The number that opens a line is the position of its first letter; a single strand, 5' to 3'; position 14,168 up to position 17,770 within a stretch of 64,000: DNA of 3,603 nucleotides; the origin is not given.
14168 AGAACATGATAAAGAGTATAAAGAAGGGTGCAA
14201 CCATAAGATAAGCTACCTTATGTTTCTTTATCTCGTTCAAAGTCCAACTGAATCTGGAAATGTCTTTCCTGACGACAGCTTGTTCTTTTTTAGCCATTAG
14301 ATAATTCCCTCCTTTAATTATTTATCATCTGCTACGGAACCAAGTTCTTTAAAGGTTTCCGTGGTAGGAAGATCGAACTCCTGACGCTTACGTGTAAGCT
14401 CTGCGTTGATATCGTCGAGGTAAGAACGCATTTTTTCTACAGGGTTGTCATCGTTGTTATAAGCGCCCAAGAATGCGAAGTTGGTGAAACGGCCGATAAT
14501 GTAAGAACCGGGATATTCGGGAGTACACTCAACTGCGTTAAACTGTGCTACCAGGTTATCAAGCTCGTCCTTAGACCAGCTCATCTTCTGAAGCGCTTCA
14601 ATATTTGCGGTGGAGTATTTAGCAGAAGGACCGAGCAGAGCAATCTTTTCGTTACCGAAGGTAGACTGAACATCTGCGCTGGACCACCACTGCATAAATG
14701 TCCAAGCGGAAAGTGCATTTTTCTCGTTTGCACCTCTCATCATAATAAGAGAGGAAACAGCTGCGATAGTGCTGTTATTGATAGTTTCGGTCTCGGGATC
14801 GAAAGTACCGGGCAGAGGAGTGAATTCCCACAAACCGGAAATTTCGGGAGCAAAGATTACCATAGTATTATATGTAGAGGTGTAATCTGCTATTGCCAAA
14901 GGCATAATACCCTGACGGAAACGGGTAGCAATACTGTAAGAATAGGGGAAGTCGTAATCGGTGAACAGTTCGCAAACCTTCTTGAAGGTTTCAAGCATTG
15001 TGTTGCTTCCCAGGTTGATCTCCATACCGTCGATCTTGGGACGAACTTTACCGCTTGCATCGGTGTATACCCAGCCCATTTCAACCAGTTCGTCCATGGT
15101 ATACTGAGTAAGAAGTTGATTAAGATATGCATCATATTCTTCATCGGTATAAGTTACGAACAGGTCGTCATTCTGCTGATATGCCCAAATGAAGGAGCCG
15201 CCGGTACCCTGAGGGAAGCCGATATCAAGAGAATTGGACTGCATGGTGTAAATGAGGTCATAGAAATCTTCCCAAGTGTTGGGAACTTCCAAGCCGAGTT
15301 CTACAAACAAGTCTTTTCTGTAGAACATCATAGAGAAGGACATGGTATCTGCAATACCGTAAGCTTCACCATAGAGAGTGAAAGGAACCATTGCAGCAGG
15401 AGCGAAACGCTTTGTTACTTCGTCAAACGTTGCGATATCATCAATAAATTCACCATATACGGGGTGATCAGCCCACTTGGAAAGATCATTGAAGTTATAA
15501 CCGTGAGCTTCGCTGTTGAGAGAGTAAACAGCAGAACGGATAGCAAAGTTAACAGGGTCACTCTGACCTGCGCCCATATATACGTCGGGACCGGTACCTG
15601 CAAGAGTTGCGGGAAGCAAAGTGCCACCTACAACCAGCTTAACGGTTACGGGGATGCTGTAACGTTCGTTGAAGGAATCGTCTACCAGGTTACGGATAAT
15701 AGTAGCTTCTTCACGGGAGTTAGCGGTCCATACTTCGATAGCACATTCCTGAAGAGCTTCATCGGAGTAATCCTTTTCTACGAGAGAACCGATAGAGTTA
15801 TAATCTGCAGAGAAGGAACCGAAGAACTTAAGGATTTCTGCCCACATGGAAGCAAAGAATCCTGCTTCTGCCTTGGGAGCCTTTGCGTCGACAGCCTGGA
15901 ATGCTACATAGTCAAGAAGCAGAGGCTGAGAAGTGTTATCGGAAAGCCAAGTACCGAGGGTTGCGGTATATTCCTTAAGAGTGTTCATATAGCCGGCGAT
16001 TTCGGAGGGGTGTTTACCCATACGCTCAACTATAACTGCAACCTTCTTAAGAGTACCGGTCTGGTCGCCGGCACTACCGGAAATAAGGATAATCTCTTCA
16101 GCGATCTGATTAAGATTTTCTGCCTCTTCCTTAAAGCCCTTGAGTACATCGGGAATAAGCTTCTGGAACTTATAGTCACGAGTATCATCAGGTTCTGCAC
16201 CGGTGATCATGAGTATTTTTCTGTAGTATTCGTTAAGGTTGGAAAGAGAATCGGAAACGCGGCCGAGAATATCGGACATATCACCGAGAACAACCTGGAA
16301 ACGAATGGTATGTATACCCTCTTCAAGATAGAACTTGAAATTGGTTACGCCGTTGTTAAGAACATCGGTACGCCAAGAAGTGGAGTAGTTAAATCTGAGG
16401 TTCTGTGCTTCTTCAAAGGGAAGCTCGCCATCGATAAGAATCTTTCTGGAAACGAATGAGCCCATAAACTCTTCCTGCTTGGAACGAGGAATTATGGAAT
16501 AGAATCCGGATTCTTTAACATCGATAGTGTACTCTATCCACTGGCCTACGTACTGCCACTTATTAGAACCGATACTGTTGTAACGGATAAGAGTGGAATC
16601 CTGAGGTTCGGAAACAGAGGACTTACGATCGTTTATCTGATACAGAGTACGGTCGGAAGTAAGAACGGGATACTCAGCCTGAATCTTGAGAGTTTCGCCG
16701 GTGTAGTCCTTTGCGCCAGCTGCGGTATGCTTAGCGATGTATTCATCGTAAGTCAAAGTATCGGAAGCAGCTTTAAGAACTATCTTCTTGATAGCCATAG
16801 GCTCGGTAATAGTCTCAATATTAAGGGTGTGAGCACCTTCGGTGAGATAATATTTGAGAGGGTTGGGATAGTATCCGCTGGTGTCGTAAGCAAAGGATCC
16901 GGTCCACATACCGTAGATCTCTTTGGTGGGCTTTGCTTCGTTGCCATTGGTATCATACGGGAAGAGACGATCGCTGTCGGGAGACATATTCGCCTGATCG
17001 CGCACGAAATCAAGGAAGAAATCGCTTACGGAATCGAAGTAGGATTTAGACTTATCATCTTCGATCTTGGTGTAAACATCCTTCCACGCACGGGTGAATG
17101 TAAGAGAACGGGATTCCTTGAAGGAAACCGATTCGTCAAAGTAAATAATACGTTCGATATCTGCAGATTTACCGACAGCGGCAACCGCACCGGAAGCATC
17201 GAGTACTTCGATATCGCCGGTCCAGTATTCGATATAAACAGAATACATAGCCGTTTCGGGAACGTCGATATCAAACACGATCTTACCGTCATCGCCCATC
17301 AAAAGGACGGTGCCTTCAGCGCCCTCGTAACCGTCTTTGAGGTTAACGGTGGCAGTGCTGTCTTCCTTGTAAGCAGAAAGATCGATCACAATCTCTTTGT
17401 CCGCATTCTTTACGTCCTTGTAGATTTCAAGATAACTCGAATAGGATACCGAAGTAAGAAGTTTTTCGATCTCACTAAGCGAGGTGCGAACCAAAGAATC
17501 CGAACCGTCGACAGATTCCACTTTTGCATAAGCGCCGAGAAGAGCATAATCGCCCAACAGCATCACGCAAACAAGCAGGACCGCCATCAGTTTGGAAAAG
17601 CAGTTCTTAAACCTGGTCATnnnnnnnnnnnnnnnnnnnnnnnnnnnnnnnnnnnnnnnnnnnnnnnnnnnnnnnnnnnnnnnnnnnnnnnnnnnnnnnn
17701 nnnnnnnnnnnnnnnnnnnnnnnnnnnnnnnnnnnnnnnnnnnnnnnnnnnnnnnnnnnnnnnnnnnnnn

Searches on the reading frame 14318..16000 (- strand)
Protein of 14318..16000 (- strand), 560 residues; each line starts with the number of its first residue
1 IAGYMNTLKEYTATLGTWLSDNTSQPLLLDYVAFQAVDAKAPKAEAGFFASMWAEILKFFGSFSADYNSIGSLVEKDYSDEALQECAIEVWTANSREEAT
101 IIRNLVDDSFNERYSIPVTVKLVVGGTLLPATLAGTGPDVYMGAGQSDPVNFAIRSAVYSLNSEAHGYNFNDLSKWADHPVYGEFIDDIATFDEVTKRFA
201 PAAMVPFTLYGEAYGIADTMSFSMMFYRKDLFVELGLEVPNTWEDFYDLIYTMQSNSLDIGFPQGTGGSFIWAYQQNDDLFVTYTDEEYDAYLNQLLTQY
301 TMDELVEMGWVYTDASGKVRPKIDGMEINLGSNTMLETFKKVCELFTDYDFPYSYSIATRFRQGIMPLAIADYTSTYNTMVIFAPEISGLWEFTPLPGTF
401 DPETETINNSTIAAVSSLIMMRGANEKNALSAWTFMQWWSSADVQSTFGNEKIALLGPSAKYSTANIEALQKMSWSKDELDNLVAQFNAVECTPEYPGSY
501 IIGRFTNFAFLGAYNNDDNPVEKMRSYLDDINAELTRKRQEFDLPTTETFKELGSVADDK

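Call 36: search_protein_families(library=pfam, proteins=[window:14318-16000:-], max_evalue=10)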
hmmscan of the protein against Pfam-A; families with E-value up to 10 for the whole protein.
window:14318-16000:- (560 aa): 1 family
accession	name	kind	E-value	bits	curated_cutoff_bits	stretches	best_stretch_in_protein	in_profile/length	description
PF01547.30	SBP_bac_1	-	3.6e-11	44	26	1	97-445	6-306/307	Bacterial extracellular solute-binding protein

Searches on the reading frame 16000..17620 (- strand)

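Call 36: search_protein_families(library=pfam, proteins=[window:16000-17620:-], max_evalue=10)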
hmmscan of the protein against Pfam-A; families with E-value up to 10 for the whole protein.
window:16000-17620:- (540 aa): 1 family
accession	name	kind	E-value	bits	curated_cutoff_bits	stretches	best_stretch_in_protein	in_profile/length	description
PF17829.7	GH115_C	-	0.0079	16.5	24.1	1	259-284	135-160/172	Glycosyl hydrolase family 115 C-terminal domain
